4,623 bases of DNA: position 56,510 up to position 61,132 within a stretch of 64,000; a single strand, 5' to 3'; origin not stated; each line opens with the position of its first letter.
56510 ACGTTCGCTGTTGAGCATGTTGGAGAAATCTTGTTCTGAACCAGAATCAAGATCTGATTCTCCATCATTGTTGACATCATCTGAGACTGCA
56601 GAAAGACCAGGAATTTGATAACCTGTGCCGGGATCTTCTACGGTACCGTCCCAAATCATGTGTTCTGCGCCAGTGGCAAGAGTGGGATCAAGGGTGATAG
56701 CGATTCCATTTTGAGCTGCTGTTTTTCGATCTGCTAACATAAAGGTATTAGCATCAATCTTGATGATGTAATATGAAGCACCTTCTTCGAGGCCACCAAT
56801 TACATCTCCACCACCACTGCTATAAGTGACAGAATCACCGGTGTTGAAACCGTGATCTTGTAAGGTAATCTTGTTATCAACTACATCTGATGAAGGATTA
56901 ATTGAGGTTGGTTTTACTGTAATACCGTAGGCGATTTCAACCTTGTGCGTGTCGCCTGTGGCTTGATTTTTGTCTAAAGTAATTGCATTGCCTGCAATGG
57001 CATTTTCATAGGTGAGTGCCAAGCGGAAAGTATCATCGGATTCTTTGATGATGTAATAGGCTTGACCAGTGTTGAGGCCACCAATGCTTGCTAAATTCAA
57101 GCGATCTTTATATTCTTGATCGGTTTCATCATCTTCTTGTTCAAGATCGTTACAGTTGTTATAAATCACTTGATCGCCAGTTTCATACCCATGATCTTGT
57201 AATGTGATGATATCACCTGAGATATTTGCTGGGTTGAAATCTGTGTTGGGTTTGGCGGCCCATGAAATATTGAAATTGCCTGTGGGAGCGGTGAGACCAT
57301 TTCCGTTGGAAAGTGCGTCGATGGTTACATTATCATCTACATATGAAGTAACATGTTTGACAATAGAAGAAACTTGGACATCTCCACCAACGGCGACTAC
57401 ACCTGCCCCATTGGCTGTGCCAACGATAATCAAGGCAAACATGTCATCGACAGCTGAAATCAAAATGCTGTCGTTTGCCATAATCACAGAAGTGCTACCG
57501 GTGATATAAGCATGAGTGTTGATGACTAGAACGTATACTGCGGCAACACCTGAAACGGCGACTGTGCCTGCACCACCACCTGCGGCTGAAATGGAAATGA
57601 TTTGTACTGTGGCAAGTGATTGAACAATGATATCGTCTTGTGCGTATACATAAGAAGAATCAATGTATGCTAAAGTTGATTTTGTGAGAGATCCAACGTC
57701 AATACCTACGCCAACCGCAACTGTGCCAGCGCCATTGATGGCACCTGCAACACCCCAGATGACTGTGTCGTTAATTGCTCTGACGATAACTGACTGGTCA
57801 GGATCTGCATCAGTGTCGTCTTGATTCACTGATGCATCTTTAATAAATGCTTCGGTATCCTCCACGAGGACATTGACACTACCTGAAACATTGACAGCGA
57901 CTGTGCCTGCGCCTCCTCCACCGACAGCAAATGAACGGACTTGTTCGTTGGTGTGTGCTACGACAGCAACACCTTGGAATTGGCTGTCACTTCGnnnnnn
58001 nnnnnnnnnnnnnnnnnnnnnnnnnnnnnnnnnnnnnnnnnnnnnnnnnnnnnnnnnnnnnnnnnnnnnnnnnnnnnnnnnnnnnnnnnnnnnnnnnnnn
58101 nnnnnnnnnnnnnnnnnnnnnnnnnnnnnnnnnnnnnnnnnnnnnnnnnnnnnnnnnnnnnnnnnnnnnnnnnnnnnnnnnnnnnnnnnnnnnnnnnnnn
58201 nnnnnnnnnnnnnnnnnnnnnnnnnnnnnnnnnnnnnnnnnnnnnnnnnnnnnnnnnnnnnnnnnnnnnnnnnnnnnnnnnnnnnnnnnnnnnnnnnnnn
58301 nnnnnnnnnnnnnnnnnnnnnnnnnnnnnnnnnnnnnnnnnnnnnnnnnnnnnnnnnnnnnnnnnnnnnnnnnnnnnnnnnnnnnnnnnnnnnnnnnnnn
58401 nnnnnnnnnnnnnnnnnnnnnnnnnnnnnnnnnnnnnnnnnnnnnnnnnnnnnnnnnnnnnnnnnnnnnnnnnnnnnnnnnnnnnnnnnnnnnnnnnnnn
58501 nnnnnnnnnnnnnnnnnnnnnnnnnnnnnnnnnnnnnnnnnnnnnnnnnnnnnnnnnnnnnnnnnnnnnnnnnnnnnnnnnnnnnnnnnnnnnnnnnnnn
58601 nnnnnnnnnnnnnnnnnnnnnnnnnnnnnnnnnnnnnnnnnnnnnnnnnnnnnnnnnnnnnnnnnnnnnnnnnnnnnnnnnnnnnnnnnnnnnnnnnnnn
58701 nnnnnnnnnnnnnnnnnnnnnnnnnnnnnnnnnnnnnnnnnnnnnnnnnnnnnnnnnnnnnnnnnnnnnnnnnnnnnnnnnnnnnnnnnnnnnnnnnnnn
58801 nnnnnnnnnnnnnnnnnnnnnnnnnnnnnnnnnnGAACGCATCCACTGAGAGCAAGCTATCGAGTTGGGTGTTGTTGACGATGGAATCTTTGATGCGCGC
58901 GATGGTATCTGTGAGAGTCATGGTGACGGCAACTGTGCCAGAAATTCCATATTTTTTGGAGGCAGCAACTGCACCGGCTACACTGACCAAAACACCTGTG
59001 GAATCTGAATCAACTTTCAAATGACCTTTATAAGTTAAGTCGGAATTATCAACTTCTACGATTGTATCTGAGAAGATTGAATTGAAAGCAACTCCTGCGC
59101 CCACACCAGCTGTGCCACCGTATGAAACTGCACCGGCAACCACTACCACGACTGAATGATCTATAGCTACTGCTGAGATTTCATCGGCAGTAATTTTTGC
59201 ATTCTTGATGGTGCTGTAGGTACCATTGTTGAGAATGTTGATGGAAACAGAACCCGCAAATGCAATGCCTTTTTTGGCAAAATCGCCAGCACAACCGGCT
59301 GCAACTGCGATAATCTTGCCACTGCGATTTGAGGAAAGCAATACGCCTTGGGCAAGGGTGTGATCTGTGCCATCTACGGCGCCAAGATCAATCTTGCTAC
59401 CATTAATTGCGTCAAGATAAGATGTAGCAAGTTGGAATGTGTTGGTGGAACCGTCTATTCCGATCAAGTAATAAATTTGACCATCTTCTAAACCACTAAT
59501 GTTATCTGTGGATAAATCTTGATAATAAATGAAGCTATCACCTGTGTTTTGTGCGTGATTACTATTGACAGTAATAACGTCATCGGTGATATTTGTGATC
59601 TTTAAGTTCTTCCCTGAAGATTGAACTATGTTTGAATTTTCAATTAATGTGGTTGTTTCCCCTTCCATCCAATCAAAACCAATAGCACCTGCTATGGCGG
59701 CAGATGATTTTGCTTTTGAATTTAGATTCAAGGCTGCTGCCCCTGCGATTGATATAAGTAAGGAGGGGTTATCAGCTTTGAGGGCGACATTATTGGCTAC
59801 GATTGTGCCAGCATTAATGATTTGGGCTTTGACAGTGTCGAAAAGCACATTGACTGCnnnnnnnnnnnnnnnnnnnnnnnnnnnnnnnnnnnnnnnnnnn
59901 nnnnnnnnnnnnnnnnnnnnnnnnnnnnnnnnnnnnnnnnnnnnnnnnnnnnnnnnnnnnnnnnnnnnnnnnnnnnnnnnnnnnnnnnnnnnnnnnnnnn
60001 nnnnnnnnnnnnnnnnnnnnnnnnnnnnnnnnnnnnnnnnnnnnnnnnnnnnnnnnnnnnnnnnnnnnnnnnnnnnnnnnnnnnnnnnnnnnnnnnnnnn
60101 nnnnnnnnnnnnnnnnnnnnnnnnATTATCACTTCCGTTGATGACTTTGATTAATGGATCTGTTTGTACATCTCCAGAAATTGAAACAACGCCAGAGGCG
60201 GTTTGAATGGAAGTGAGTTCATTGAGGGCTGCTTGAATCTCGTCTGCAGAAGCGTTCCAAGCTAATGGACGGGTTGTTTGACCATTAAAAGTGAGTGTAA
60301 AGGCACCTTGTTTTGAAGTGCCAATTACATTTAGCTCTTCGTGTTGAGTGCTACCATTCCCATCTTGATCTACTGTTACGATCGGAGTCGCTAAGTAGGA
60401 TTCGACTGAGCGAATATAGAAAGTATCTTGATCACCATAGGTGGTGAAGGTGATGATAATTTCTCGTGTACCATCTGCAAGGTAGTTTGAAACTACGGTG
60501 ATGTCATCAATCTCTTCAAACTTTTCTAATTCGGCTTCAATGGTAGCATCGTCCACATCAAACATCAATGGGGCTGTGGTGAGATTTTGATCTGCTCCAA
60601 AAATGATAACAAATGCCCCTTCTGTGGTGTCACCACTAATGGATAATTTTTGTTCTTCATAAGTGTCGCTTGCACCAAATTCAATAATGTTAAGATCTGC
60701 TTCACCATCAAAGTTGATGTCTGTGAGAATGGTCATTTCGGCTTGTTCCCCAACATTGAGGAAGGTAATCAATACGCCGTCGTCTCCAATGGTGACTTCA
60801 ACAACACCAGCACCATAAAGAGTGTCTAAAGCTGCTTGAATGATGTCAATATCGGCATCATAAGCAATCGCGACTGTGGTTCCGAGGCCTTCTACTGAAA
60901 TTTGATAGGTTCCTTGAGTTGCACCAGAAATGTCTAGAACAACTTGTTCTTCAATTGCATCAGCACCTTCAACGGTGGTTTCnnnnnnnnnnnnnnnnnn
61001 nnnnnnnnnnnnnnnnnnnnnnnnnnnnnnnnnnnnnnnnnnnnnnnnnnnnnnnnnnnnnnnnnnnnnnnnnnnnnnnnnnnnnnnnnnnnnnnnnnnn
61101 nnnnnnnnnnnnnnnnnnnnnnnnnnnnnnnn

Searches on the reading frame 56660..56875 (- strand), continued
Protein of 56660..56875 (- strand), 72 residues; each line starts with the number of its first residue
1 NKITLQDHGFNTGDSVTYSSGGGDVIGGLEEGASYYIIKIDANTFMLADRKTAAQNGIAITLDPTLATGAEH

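Call 81: search_protein_families(library=pfam, proteins=[P0011, P0002, P0082, P0064], max_evalue=0.001)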
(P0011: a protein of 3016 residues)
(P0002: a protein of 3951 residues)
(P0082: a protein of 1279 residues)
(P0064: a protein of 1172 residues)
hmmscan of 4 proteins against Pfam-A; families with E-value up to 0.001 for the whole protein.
P0011 (3016 aa): 0 families

P0002 (3951 aa): 0 families

P0082 (1279 aa): 1 family
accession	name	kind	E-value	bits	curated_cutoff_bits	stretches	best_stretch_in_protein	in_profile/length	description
PF12195.14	End_beta_barrel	-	0.00079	19.8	35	0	321-373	16-65/83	Beta barrel domain of bacteriophage endosialidase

P0064 (1172 aa): 0 families

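Call 83: search_protein_families(library=phrogs, alignment_id=A1, max_evalue=0.01)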
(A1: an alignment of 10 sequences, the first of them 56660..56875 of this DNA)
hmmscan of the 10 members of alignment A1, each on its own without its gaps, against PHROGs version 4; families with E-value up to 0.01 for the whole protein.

A. member 1, window:56660-56875:- (72 aa): 4 families
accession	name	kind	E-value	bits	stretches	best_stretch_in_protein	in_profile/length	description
phrog_2885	-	tail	5.9e-10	37.1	1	1-50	941-989/4179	baseplate wedge subunit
phrog_38233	-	tail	8.4e-07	28.3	1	3-65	284-342/896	tail fiber protein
phrog_30390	-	unknown function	1.2e-06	28.2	1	2-65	464-526/766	-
phrog_32294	-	tail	7.8e-06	23.8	1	2-64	1000-1066/2435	baseplate wedge subunit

B. families by the number of members that match (of 10 scanned): 5 families
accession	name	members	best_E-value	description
phrog_2885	-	9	5.9e-10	baseplate wedge subunit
phrog_38233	-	6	8.4e-07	tail fiber protein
phrog_32294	-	3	7.8e-06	baseplate wedge subunit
phrog_30390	-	2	1.2e-06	-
phrog_701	-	1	0.002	virion structural protein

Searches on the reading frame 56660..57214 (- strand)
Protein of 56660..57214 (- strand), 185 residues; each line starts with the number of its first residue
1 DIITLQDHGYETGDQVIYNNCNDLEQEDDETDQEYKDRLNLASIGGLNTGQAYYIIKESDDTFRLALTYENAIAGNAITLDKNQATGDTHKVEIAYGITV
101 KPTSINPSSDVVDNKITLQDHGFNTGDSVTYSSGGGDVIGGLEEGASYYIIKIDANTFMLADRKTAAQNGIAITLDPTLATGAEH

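Call 43: search_dna_similar(query=window:56660-57214:-, collection=phages, mode=protein, max_evalue=0.001, max_rows=25)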
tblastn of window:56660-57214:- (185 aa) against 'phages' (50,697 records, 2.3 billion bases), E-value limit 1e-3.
Records with a match: 12; places in all: 12; records where one place covers at least 80% of the query: 11.
Best place of each record, by identity: <60% 12.
By first word of the organism name: Prochlorococcus 8; Synechococcus 2; Marine 1; Actinomycetia 1.
By host as written in the record: Prochlorococcus MED4 2; Prochlorococcus sp. MED4 2; - 2; Prochlorococcus sp. NATL1A 2; Synechococcus sp. WH 7803 2; Prochlorococcus marinus NATL2A 1; Actinomycetia bacterium 1.
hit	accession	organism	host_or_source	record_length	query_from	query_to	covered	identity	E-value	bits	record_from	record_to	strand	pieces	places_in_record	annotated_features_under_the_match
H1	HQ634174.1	Prochlorococcus phage MED4-213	Prochlorococcus MED4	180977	1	161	87%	34.1%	3e-5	49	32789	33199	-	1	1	hypothetical protein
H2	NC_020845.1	Prochlorococcus phage MED4-213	Prochlorococcus MED4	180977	1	161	87%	34.1%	3e-5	49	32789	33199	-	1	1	tail fiber protein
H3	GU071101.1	Prochlorococcus phage P-HM1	Prochlorococcus sp. MED4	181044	3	169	90%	32.4%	1e-4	47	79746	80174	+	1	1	YapH protein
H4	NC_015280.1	Prochlorococcus phage P-HM1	Prochlorococcus sp. MED4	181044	3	169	90%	32.4%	1e-4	47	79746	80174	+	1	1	tail fiber protein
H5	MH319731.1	Marine virus AG-345-E02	single cell amplified by WGA-X; seawater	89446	1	162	88%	30.2%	8e-5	48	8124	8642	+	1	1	record has no annotation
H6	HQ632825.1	Prochlorococcus phage P-SSM5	Prochlorococcus marinus NATL2A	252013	1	162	88%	30.2%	8e-5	48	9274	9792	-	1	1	hypothetical protein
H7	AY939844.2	Prochlorococcus phage P-SSM2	Prochlorococcus sp. NATL1A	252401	1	162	88%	30.2%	8e-5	48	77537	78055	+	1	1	gp7: baseplate wedge initiator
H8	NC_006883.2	Prochlorococcus phage P-SSM2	Prochlorococcus sp. NATL1A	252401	1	162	88%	30.2%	8e-5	48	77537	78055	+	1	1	gp7: baseplate wedge subunit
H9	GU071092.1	Prochlorococcus phage P-SSM2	-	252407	1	162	88%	30.2%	8e-5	48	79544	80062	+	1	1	predicted protein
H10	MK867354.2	Synechococcus phage S-SCSM1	Synechococcus sp. WH 7803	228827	2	161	86%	26.7%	3e-4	46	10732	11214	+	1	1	baseplate wedge subunit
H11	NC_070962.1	Synechococcus phage S-SCSM1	Synechococcus sp. WH 7803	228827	2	161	86%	26.7%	3e-4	46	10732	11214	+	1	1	virion structural protein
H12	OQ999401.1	Actinomycetia phage DSL-LC01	Actinomycetia bacterium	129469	43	175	72%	29.6%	3e-4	46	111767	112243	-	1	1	ALK tyrosine kinase receptor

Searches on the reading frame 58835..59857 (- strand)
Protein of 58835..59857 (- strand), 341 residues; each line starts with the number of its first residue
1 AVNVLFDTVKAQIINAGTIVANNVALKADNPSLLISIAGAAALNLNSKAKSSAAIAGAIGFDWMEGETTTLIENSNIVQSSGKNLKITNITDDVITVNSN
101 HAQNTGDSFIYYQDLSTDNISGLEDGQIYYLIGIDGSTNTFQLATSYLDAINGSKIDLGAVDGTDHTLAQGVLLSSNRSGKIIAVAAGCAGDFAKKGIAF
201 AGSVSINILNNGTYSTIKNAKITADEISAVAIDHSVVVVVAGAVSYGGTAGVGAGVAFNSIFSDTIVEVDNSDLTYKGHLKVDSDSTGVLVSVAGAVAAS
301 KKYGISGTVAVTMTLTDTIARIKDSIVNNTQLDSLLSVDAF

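Call 73: find_homologous_proteins(query=window:58835-59857:-, max_evalue=0.00001)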
Query window:58835-59857:- (341 aa): 1 proteins with E <= 0.00001 among 8000 candidates.
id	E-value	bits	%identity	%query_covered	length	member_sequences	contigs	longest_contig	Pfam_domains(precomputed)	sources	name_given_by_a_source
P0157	5.0e-58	215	65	43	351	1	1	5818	-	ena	-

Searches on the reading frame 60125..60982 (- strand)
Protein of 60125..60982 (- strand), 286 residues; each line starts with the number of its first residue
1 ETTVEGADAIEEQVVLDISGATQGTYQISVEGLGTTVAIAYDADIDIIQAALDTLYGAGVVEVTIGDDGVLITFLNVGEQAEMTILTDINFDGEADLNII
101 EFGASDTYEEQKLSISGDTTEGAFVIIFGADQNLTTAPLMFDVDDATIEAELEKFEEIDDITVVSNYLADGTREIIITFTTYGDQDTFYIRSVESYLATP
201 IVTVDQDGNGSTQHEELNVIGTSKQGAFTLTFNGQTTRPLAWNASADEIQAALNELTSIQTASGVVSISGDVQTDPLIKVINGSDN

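Call 89: search_protein_families(library=pfam, proteins=[window:60125-60982:-], max_evalue=1)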
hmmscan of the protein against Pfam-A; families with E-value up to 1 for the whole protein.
window:60125-60982:- (286 aa): 4 families
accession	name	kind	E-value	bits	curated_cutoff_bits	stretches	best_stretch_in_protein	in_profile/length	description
PF03923.18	Lipoprotein_16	-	0.04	14.1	25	1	216-258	100-142/159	Uncharacterized lipoprotein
PF10651.15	BppU_N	-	0.04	14.1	23.1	1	110-161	83-133/142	BppU N-terminal domain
PF04937.20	DUF659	-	0.2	11.8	34.7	1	151-194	24-67/152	Protein of unknown function (DUF 659)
PF08478.15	POTRA_1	-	0.26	12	23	0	140-165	31-56/69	POTRA domain, FtsQ-type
